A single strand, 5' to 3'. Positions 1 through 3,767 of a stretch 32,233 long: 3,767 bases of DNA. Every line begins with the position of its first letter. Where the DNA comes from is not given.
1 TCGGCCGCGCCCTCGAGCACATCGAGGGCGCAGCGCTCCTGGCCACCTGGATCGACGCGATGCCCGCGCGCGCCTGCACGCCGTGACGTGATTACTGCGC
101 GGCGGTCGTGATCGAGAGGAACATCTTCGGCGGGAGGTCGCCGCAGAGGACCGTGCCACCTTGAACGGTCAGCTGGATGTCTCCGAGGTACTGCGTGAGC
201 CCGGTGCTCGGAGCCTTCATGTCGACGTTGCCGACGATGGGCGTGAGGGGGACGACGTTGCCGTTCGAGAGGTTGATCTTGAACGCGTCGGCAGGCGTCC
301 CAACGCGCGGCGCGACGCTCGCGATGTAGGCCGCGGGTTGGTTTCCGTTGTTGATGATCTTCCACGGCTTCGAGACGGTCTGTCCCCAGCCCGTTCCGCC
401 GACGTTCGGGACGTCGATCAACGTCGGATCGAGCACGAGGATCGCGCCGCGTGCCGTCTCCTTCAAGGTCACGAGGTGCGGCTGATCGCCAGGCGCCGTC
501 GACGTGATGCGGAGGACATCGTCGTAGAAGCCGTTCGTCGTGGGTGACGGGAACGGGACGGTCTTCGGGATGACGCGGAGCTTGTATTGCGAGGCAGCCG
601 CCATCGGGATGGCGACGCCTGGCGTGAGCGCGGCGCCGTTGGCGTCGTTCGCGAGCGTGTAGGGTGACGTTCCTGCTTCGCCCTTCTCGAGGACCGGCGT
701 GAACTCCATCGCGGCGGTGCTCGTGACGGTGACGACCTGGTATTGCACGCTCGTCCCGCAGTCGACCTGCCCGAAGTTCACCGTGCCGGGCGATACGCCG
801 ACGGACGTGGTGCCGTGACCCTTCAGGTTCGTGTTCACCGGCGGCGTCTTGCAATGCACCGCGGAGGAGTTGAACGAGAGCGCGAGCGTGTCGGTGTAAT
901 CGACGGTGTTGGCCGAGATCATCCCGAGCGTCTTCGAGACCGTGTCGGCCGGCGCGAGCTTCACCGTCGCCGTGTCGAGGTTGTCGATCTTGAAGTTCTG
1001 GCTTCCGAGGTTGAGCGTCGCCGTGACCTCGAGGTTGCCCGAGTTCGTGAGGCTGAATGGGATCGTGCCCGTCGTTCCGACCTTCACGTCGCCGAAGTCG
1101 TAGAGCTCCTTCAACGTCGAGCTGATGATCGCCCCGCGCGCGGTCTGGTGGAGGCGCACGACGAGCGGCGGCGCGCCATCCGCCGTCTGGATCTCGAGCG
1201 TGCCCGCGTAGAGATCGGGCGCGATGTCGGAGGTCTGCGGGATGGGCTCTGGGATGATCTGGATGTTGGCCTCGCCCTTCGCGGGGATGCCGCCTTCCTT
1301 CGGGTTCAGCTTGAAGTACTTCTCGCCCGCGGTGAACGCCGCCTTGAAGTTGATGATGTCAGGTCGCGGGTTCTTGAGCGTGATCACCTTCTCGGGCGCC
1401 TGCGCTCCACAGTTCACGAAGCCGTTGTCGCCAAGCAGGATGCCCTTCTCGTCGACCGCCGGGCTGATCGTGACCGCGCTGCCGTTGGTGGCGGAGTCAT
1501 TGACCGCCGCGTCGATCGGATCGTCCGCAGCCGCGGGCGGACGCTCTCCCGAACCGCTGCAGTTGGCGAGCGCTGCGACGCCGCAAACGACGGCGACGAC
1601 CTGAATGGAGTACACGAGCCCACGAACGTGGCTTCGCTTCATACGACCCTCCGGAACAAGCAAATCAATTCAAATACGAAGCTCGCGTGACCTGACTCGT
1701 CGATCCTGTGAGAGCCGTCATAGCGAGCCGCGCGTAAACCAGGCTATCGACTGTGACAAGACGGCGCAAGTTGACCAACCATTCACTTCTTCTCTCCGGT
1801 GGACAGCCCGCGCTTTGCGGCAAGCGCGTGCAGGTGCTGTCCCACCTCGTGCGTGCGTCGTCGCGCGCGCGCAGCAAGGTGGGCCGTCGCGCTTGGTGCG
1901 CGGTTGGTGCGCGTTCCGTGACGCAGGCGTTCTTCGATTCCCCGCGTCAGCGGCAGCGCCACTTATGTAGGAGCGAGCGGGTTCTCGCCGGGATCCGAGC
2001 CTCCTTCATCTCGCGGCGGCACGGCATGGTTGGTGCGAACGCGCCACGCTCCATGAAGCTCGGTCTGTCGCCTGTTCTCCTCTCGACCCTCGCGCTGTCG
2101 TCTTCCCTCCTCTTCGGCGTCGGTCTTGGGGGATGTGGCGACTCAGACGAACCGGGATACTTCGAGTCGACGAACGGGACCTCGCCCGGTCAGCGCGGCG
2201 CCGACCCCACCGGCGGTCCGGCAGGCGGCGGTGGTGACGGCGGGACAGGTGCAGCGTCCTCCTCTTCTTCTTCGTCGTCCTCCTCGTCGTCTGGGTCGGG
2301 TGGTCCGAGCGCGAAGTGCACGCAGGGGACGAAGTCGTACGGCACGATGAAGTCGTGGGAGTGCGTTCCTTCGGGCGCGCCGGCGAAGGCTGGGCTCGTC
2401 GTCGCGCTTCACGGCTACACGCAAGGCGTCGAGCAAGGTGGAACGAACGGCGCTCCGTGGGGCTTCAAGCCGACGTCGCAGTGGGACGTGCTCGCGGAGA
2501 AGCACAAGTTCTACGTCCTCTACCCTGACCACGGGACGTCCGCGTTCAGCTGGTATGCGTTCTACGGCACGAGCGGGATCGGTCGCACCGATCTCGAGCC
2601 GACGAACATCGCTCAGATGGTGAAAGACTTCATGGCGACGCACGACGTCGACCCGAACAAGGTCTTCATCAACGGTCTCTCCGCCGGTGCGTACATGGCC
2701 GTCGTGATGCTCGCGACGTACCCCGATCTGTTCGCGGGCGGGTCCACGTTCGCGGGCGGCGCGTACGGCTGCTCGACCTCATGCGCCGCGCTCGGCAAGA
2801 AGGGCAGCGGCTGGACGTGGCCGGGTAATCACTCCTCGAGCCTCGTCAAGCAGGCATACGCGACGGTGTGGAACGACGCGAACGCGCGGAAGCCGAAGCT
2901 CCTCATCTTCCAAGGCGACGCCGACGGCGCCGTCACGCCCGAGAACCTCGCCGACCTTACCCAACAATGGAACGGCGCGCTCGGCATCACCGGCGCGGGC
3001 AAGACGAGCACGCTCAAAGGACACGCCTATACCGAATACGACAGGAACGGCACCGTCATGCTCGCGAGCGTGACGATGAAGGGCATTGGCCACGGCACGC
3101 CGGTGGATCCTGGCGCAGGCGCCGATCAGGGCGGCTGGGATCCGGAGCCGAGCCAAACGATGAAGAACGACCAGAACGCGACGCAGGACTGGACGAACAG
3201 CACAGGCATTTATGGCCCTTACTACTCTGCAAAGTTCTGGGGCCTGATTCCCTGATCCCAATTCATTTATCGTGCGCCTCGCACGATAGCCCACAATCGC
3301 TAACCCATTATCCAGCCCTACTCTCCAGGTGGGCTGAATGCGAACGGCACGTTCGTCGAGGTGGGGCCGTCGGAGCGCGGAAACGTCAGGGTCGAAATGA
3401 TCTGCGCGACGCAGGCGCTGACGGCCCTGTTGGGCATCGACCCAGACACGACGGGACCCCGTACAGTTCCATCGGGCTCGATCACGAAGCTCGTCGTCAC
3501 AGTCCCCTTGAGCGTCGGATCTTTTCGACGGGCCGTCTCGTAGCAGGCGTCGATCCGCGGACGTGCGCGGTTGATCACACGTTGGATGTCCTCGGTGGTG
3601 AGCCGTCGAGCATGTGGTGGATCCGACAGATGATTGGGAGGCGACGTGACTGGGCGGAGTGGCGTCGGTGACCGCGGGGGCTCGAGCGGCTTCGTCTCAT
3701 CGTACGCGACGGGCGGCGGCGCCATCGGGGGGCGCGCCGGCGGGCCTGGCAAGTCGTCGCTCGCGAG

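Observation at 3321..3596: Kinase periplasmic tail and the internal domain of the second VIT-vWA giant are homologous (AgmX/PglI-type, TonB-C-like)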

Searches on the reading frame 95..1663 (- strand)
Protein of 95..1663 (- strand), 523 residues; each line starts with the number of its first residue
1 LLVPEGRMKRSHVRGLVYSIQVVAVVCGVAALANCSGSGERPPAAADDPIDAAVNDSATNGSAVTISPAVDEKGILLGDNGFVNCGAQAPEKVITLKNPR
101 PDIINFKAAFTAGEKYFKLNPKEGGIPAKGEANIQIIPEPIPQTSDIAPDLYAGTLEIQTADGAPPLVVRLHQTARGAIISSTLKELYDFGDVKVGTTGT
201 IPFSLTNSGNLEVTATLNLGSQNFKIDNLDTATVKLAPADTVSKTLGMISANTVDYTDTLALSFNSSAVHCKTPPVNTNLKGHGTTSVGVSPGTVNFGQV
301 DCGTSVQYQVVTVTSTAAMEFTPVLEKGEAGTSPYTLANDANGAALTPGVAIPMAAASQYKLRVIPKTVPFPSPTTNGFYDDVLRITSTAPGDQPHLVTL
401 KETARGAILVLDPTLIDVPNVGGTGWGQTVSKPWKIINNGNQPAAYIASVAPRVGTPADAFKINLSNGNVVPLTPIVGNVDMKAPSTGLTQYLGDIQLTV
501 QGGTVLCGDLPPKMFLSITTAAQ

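Call 10: search_protein_families(library=pfam, proteins=[window:95-1663:-], max_evalue=0.01)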
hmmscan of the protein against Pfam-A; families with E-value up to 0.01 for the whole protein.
window:95-1663:- (523 aa): 4 families
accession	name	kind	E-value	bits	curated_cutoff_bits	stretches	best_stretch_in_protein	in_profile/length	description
PF15780.11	ASH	-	3.6e-06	27.5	27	0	189-260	15-86/98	Abnormal spindle-like microcephaly-assoc'd, ASPM-SPD-2-Hydin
PF22544.2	HYDIN_VesB_CFA65-like_Ig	-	3.3e-05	24.5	25.5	0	185-266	7-88/100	HYDIN/CFA65/VesB-like, Ig-like domain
PF24507.1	Ig_CFAP65_4th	-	0.00046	21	27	0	93-136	1-44/76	CFAP65, fourth Ig-like domain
PF22073.2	Cep192_D4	-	0.0031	18.1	35.5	0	180-227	4-53/112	Cep192 domain 4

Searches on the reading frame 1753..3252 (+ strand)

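Call 10: search_protein_families(library=pfam, proteins=[window:1753-3252:+], max_evalue=0.01)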
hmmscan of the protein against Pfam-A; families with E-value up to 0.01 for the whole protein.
window:1753-3252:+ (500 aa): 5 families
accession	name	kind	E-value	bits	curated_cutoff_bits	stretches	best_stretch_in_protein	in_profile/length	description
PF10503.15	Esterase_PHB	-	2.2e-13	50.4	23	1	206-416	9-208/219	Esterase PHB depolymerase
PF00326.27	Peptidase_S9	-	2.4e-10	40.7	22.6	1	285-407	47-171/213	Prolyl oligopeptidase family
PF00756.26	Esterase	-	8.9e-05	22.8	22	1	232-353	34-154/251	Putative esterase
PF12146.15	Hydrolase_4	-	0.0016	18.2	27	0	285-340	54-113/239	Serine aminopeptidase, S33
PF20434.5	BD-FAE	-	0.0045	16.9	26.8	0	295-319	82-106/215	BD-FAE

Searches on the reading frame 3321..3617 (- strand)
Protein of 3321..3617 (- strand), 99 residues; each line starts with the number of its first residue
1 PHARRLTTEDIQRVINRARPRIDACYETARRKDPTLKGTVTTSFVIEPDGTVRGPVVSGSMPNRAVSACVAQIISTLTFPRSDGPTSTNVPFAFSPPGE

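Call 15: find_homologous_proteins(query=window:3321-3617:-, max_evalue=0.001)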
Query window:3321-3617:- (99 aa): 1 proteins with E <= 0.001 among 2 candidates.
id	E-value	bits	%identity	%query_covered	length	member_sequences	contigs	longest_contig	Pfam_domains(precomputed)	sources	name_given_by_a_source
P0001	4.0e-45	170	92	87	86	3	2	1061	-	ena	-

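Call 24: search_protein_representatives(alignment_id=A1)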
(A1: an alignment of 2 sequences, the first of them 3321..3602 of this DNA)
Query: 2 sequences, 99 profile positions. Proteins with E-value up to 0.001 (for the whole library): 27145; up to 1e-10: 9486; up to 1e-30: 101. The best 150 are listed.
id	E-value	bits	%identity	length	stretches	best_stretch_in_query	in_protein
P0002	1.1e-80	282.4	-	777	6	4-97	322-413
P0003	3.8e-61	219.7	-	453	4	2-95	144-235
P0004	1.3e-60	218.0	-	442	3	2-96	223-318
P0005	2.1e-57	207.7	-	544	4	2-96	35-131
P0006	2.5e-54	197.8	-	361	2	2-95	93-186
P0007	6.8e-53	193.2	-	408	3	5-98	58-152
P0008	2.6e-52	191.4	-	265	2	2-96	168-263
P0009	3.3e-52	191.0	-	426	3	2-94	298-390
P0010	6.2e-52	190.1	-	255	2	1-97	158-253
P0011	1.0e-51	189.4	-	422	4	4-95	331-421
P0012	2.8e-51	188.0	-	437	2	1-96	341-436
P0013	2.5e-49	181.8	-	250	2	2-97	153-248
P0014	1.9e-46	172.5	-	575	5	4-97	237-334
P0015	1.4e-45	169.7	-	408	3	2-97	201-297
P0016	1.9e-45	169.4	-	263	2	2-96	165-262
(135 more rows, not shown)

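Call 31: search_protein_families(library=pfam, alignment_id=A3, max_evalue=0.0001)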
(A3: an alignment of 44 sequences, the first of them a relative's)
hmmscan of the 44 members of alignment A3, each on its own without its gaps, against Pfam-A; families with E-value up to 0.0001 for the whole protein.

A. member 1, P0012 (437 aa): 1 family
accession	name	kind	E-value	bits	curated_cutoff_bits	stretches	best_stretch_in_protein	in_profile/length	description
PF03544.19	TonB_C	-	1.5e-05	25.8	24.6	0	373-394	13-34/79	Gram-negative bacterial TonB protein C-terminal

B. families by the number of members that match (of 44 scanned): 18 families
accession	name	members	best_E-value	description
PF03544.19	TonB_C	15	6.1e-19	Gram-negative bacterial TonB protein C-terminal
PF08487.16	VIT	4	1.6e-19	Vault protein inter-alpha-trypsin domain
PF14559.12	TPR_19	4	7.9e-07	Tetratricopeptide repeat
PF05569.17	Peptidase_M56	2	1.8e-21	BlaR1 peptidase M56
PF13428.12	TPR_14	2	1.1e-07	Tetratricopeptide repeat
PF07719.23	TPR_2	2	7.9e-06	Tetratricopeptide repeat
PF13103.11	TonB_2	2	2.5e-05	TonB C terminal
PF00069.31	Pkinase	1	3.3e-47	Protein kinase domain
PF00150.24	Cellulase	1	4.1e-31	Cellulase (glycosyl hydrolase family 5)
PF07714.23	PK_Tyr_Ser-Thr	1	5.7e-27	Protein tyrosine and serine/threonine kinase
PF08238.18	Sel1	1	6.4e-26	Sel1 repeat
PF02472.21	ExbD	1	7.9e-15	Biopolymer transport protein ExbD/TolR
PF13768.12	VWA_3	1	7.8e-08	von Willebrand factor type A domain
PF06519.16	TolA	1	8.7e-07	TolA C-terminal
PF00498.31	FHA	1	1.1e-06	FHA domain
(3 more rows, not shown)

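Call 52: search_solved_structures(query=A1, max_evalue=10, show_alignments=1)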
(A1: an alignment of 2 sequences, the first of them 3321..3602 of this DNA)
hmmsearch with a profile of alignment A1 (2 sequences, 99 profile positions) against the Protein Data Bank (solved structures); distinct sequences matched with E-value up to 10: 3.
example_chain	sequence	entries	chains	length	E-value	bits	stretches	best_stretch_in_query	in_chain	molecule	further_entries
8erw_A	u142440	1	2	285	0.00013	25.4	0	17-83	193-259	C2HR4_8r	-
5lw8_A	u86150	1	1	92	0.06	16.9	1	34-95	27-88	Protein TonB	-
6sly_A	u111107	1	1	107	0.082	16.5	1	34-95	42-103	Protein TonB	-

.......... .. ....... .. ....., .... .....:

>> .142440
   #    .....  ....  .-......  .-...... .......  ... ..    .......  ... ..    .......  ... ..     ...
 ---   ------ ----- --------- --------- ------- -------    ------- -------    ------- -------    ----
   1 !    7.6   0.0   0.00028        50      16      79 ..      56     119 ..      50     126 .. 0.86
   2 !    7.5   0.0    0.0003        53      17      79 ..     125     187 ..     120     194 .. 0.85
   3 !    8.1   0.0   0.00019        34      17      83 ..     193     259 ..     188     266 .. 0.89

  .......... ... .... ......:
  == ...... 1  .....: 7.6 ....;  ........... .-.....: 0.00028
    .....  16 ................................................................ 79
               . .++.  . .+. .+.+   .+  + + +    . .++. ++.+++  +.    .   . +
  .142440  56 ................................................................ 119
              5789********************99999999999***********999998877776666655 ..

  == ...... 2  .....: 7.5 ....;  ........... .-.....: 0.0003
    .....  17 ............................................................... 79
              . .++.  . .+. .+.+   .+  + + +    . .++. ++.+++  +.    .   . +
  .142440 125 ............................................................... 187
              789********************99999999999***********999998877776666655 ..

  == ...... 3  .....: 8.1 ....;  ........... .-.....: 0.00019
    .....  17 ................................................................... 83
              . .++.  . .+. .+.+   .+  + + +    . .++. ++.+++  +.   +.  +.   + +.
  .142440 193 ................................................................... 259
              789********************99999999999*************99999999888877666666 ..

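Call 84: search_solved_structures(query=A7, max_evalue=1, show_alignments=2)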
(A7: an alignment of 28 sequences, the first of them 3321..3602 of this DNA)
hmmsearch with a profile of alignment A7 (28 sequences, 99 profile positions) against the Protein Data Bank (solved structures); distinct sequences matched with E-value up to 1: 15.
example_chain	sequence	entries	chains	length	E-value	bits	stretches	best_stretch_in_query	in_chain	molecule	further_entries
6i97_D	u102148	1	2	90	9.6e-06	28.8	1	29-88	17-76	Protein TonB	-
6fip_A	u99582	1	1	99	1.2e-05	28.5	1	29-88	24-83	Protein TonB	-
5lw8_A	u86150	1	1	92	1.5e-05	28.3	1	29-97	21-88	Protein TonB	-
6sly_A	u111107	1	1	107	2e-05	27.8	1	29-97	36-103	Protein TonB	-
1ihr_A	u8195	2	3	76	0.00024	24.4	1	31-92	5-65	TonB protein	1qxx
2gsk_B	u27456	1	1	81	0.00028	24.2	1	30-92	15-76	protein TONB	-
1u07_A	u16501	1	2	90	0.00032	24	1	30-92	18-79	TonB protein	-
8rd6_A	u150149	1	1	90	0.00056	23.2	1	30-94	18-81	Protein TonB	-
1xx3_A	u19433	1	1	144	0.00097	22.4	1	30-92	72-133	TonB protein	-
2grx_C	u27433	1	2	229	0.0014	21.9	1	31-92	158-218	Protein tonB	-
9ddo_F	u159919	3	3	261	0.0018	21.6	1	31-92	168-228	Protein TonB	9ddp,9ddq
7zc8_B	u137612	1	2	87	0.008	19.5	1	31-90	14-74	Protein TonB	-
9hi3_A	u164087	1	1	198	0.041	17.2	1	31-89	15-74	Protein TonB,Ferredoxin-1, chloroplastic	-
2k9k_A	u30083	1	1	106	0.82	13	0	30-80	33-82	TonB2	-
9qqt_A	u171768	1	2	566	0.94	12.8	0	12-58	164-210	Methyl-coenzyme M reductase subunit alpha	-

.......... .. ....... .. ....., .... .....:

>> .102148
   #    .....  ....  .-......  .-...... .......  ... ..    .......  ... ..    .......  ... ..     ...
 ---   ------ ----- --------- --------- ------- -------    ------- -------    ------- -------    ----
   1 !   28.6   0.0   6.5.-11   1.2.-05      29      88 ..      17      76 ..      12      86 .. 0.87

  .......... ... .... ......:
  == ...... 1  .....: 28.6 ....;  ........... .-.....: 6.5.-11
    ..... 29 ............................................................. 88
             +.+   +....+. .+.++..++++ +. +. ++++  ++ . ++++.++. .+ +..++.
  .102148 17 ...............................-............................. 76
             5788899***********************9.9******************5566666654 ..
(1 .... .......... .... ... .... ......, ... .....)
